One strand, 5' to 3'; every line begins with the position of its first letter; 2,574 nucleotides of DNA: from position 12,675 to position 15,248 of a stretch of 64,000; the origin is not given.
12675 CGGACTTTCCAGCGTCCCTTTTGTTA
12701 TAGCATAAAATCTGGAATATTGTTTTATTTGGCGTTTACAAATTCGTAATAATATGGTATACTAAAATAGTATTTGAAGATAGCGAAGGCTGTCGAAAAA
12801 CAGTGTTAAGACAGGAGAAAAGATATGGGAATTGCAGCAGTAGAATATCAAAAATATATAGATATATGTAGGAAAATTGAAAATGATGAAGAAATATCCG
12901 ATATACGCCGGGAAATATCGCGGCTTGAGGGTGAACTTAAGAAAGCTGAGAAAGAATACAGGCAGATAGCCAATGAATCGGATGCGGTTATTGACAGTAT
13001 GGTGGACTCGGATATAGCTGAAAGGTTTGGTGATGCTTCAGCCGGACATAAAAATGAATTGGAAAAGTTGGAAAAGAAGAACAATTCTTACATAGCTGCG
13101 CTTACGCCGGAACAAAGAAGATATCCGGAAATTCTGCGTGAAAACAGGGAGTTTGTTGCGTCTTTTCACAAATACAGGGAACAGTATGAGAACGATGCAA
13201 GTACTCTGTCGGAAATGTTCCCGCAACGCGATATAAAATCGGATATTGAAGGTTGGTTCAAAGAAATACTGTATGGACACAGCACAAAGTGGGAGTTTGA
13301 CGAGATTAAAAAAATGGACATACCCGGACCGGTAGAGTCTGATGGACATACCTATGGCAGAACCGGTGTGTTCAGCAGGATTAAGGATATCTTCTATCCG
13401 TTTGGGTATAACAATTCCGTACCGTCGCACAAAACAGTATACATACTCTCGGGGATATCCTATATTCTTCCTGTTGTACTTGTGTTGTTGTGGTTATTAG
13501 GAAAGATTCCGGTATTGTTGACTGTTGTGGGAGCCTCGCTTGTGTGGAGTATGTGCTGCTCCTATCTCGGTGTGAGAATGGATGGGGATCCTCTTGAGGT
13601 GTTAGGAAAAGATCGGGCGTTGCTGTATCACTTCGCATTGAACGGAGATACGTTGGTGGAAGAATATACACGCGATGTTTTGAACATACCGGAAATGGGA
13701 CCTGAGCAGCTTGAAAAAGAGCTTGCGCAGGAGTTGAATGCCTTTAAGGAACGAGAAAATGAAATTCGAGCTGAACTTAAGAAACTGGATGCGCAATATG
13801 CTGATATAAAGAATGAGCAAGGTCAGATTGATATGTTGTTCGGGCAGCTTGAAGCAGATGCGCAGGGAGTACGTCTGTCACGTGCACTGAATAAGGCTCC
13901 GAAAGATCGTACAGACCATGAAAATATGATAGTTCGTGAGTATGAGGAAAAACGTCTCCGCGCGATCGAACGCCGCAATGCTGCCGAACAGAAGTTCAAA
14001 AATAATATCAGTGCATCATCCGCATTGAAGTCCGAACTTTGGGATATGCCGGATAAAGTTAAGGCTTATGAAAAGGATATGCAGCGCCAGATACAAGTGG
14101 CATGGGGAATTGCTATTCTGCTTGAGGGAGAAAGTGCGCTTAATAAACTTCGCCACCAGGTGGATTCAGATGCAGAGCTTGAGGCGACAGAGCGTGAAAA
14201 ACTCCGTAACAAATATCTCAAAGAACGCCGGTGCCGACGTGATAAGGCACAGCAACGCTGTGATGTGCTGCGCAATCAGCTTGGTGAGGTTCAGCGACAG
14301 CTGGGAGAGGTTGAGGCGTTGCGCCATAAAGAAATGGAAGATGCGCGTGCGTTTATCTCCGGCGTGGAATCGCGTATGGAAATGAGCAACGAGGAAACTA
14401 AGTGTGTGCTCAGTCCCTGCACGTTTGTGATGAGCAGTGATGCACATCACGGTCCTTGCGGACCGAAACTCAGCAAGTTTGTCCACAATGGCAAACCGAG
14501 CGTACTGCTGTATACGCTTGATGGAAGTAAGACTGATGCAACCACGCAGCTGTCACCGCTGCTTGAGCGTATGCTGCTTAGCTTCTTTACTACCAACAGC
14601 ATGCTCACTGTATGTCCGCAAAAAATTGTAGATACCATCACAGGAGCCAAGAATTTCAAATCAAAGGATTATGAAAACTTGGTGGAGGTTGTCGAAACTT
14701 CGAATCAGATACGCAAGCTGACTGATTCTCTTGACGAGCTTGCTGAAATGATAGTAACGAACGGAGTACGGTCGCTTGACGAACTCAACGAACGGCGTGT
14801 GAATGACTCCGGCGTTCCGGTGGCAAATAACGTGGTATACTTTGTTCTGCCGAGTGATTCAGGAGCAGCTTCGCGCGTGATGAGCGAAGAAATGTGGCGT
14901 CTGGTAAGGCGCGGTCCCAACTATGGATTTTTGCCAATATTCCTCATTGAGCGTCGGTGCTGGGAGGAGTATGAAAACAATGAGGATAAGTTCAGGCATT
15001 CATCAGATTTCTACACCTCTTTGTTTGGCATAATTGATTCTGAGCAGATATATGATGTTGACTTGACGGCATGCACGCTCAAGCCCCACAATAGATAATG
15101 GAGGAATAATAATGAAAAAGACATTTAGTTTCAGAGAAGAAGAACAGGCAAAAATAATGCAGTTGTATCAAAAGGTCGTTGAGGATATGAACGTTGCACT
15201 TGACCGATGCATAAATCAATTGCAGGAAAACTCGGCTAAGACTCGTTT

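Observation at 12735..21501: Five-gene operon built around a split FtsK/SpoIIIE (EssC-like) ATPase: candidate divergent type VII-like export/effector system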

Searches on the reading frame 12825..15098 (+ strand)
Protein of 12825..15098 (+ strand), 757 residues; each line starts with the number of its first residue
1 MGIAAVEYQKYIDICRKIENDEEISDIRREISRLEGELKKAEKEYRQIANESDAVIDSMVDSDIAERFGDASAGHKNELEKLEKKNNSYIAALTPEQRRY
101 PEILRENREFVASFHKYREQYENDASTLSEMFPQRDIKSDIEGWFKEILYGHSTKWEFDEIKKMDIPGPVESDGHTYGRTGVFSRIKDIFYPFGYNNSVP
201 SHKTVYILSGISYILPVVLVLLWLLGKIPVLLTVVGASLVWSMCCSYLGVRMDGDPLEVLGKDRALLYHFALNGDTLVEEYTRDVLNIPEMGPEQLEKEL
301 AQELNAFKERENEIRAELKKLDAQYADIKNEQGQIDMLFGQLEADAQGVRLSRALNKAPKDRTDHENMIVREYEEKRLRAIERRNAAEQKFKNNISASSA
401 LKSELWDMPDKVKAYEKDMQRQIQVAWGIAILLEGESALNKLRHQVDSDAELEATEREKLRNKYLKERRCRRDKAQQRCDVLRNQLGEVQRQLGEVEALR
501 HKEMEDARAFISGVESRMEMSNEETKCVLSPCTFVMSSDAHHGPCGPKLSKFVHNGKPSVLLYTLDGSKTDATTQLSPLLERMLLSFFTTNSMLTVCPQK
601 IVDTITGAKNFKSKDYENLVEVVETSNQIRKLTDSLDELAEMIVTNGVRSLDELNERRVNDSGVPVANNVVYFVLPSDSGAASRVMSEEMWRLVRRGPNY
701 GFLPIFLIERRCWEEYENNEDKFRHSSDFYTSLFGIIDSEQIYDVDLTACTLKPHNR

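Call 3: search_protein_families(library=pfam, proteins=[window:12825-15098:+], max_evalue=1)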
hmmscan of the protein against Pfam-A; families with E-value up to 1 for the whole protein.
window:12825-15098:+ (757 aa): 2 families
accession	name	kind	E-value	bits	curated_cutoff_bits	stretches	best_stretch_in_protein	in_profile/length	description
PF24079.1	UBR4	-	0.21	12.4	27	1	17-55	15-50/125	E3 ubiquitin-protein ligase UBR4-like domain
PF24999.1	LAMB4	-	0.36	11.1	27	0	621-643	9-31/66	Laminin subunit beta-4-like domain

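Call 4: search_protein_families(library=ncbifam, proteins=[window:12825-15098:+], max_evalue=1)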
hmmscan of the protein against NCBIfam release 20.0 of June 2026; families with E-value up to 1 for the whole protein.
window:12825-15098:+ (757 aa): 3 families
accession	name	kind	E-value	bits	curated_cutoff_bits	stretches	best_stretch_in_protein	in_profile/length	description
NF007334.0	PRK09823.1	equivalog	0.051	13.8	177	1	193-240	27-74/160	putative inner membrane protein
TIGR02168.1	SMC_prok_B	equivalog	0.17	9.5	567.35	2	297-506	709-918/1181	chromosome segregation protein SMC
TIGR04166.1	methano_MtrB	equivalog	0.32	11.3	50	0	126-151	57-82/95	tetrahydromethanopterin S-methyltransferase subunit MtrB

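Call 5: search_protein_families(library=padloc, proteins=[window:12825-15098:+], max_evalue=1)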
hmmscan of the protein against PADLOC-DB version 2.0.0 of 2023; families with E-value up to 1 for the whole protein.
window:12825-15098:+ (757 aa): 1 family
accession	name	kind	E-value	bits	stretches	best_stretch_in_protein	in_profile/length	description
PDLC03811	RTasSLATT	-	0.28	8.9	1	10-57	96-143/158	DRT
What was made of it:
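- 12825..15098 (+): P1 (757 aa): membrane anchor subunit, made of an N-terminal cytoplasmic coiled coil, a TM hairpin, a long coiled coil and a C-terminal pseudo-ATPase. No family hit (calls 3-5).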

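Call 10: search_protein_families(library=phrogs, proteins=[window:12825-15098:+], max_evalue=0.1)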
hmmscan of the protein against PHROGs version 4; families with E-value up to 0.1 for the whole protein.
window:12825-15098:+ (757 aa): 2 families
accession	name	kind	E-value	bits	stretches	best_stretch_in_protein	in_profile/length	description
phrog_167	-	tail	5.1e-06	25.5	1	18-452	108-298/1555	tail length tape measure protein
phrog_5218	-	unknown function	0.00018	20.7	0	19-72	163-216/1599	-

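Call 41: search_solved_structures(query=A4, max_evalue=10)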
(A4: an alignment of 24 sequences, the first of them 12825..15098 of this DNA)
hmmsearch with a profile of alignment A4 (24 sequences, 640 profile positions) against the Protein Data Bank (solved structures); distinct sequences matched with E-value up to 10: 161 (the best 60 are shown).
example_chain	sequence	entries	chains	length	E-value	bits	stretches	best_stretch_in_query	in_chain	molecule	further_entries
7x5d_A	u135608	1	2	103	2.8e-05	26.3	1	305-389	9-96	Lamin-A/C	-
3s84_A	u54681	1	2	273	0.0002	23.5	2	305-405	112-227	Apolipoprotein A-IV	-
7ung_B0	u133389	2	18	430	0.002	20.2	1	278-398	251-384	Tektin-2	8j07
7zr2_A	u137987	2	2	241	0.0024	20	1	279-400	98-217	Spike protein S2',Chimeric protein mimic of SARS-CoV-2 Spike HR1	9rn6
9cpc_3J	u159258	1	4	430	0.0053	18.8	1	269-398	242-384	Tektin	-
9b7j_S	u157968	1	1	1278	0.0082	18.2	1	274-385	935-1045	Dynactin subunit 1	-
9b7j_s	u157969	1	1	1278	0.0082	18.2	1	274-385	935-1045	Dynactin subunit 1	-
7muc_AF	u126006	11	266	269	0.0088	18.1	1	330-402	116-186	DotF | IcmG (DotF)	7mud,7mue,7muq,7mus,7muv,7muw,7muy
2lse_A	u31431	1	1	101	0.0097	17.9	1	312-398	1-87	Four Helix Bundle Protein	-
7rro_B0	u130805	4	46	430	0.016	17.2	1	267-398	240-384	Tektin-2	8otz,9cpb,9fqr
1m1j_A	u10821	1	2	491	0.021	16.8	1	308-399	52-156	Fibrinogen alpha subunit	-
1ei3_A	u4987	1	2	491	0.022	16.8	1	308-399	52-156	FIBRINOGEN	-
2lem_A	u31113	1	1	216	0.03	16.3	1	343-400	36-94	Apolipoprotein A-I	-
4zry_B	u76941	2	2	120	0.036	16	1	343-413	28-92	Keratin, type II cytoskeletal 1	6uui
5aps_A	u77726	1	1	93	0.05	15.6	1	328-397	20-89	GENERAL CONTROL PROTEIN GCN4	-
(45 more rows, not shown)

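Call 58: search_protein_representatives(protein=window:12825-15098:+)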
Query: 757 residues. Proteins with E-value up to 0.001 (for the whole library): 32; up to 1e-10: 11; up to 1e-30: 5. The best 32 are listed.
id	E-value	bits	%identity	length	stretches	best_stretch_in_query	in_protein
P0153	0.0e+00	1432.3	83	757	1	1-757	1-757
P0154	9.6e-92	325.2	31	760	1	1-752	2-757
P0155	2.0e-58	215.0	27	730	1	12-755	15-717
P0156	2.1e-54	201.7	26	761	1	7-754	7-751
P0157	2.6e-42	161.7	31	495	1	263-752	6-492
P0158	3.1e-24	102.0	27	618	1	480-751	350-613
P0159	2.9e-20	88.8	26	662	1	439-749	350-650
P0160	8.9e-17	77.3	28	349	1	523-728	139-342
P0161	2.5e-15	72.5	30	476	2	492-715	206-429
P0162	8.6e-11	57.6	22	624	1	421-756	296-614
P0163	9.3e-11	57.4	25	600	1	454-717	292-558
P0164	1.5e-10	56.8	26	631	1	454-714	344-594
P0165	1.8e-09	53.2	26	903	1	552-726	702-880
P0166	1.2e-08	50.4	25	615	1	509-749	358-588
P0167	1.5e-08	50.1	30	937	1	476-715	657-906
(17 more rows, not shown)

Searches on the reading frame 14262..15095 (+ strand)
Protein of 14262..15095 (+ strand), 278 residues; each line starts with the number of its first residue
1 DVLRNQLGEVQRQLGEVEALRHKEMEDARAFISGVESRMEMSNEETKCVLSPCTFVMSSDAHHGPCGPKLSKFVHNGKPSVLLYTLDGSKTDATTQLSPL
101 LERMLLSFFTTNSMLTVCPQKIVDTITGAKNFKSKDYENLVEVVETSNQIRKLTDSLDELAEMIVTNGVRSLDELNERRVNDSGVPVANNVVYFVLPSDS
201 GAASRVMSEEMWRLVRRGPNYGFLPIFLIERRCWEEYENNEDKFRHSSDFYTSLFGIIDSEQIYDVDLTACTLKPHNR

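Call 65: predict_structure(alignment_id=A7)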
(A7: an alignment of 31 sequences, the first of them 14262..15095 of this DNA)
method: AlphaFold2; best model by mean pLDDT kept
length: 278 residues; sequences in the alignment: 31
mean_pLDDT: 88.4   pTM: 0.81
mean pLDDT of the five models: 88.4, 88.3, 87.4, 85.9, 85.4
residues with pLDDT >= 90: 179; 70-90: 73; 50-70: 26; < 50: 0
segments of 3 or more residues with pLDDT < 50: none
pLDDT, mean of each block of 10 residues (from residue 1): 91 94 88 69 70 90 73 96 93 88 93 78 93 91 96 96 95 93 91 90 87 94 96 88 62 93 96 92
secondary structure, 60 per line:
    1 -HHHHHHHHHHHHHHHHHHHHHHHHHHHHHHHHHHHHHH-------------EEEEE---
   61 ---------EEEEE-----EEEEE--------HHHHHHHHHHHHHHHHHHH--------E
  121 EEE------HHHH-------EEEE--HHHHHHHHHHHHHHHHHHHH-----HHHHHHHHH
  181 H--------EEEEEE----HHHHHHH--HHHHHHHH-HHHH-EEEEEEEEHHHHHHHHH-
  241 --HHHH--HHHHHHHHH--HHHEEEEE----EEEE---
elements in order: H2-39 E53-57 E70-74 E80-84 H93-111 E120-123 H130-133 E141-144 H147-166 H172-181 E190-195 H200-206 H209-216 H218-221 E223-230 H231-239 H243-246 H249-257 E263-267 E272-275
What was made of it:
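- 14412..15095 (+): P1 C-terminal FtsK/EssC-fold domain without Walker A (pseudo-ATPase), aa ~530-757. AlphaFold2 model of aa 480-757: pLDDT 88.4, pTM 0.81 (call 65).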

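Call 68: fold_search(model_id=the predicted structure, library=pdb)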
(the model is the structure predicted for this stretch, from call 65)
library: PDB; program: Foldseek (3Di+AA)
matches with E <= 10: 1152; with E <= 0.001: 34
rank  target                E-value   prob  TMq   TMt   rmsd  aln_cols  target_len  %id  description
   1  6o1w_A                1.4e-06  1.00  0.42  0.35   5.4       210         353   14  Structure of pCW3 conjugation coupling protein TcpA monomer orthorhombic crystal form (released 2020-02-26)
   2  6o1y_B                1.9e-06  1.00  0.43  0.35   4.4       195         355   13  Structure of pCW3 conjugation coupling protein TcpA monomeric form with ATP (released 2020-02-26)
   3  6o1w_B                2.4e-06  1.00  0.43  0.35   6.0       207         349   13  Structure of pCW3 conjugation coupling protein TcpA monomer orthorhombic crystal form (released 2020-02-26)
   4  4nh0_B                6.1e-06  1.00  0.46  0.17   5.6       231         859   11  Cytoplasmic domain of the Thermomonospora curvata Type VII Secretion ATPase EccC (released 2015-02-11)
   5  6tv1                  7.8e-06  1.00  0.44  0.53   4.8       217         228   10  ATPase domain D3 of the EssC coupling protein from S. aureus USA300 (released 2020-01-29)
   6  6o1x_B                8.8e-06  1.00  0.44  0.37   6.2       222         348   13  Structure of pCW3 conjugation coupling protein TcpA monomer form with ATPgS (released 2020-02-26)
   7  6o1x_A                1.1e-05  1.00  0.44  0.36   4.3       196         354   14  Structure of pCW3 conjugation coupling protein TcpA monomer form with ATPgS (released 2020-02-26)
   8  4n1a_B                1.1e-05  1.00  0.49  0.27   5.5       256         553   10  Thermomonospora curvata EccC (ATPases 2 and 3) in complex with a signal sequence peptide (released 2015-02-11)
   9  6jd5_B                1.2e-05  1.00  0.41  0.43   6.8       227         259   13  ATPase (released 2019-12-04)
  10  9jv8                  1.4e-05  1.00  0.48  0.48   5.5       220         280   14  Crystal structure of M. tuberculosis EccCb1-D2 domain (released 2025-10-08)
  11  6jd5_A                1.8e-05  1.00  0.39  0.41   6.9       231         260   13  ATPase (released 2019-12-04)
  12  6t8g_A                1.9e-05  1.00  0.44  0.33   5.7       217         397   16  Stalled FtsK motor domain bound to dsDNA (released 2019-11-20)
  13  6t8b_B                2.3e-05  1.00  0.45  0.33   3.8       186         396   16  FtsK motor domain with dsDNA, translocating state (released 2019-11-20)
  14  6t8g_C                2.3e-05  1.00  0.42  0.31   7.0       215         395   16  Stalled FtsK motor domain bound to dsDNA (released 2019-11-20)
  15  4n1a_C                2.5e-05  1.00  0.46  0.26   5.6       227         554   10  Thermomonospora curvata EccC (ATPases 2 and 3) in complex with a signal sequence peptide (released 2015-02-11)
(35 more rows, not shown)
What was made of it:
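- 14412..15095 (+): All 34 Foldseek PDB hits with E<1e-3 are FtsK-family: TcpA, EccC, EssC D3, EccCb1 D2, FtsK (call 68).
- P1 C-domain model has pLDDT 88; all 34 significant Foldseek hits are FtsK-family, including EssC D3, EccC and EccCb1 D2 (calls 65, 68). EssC and EccC domains match equally well (call 68).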
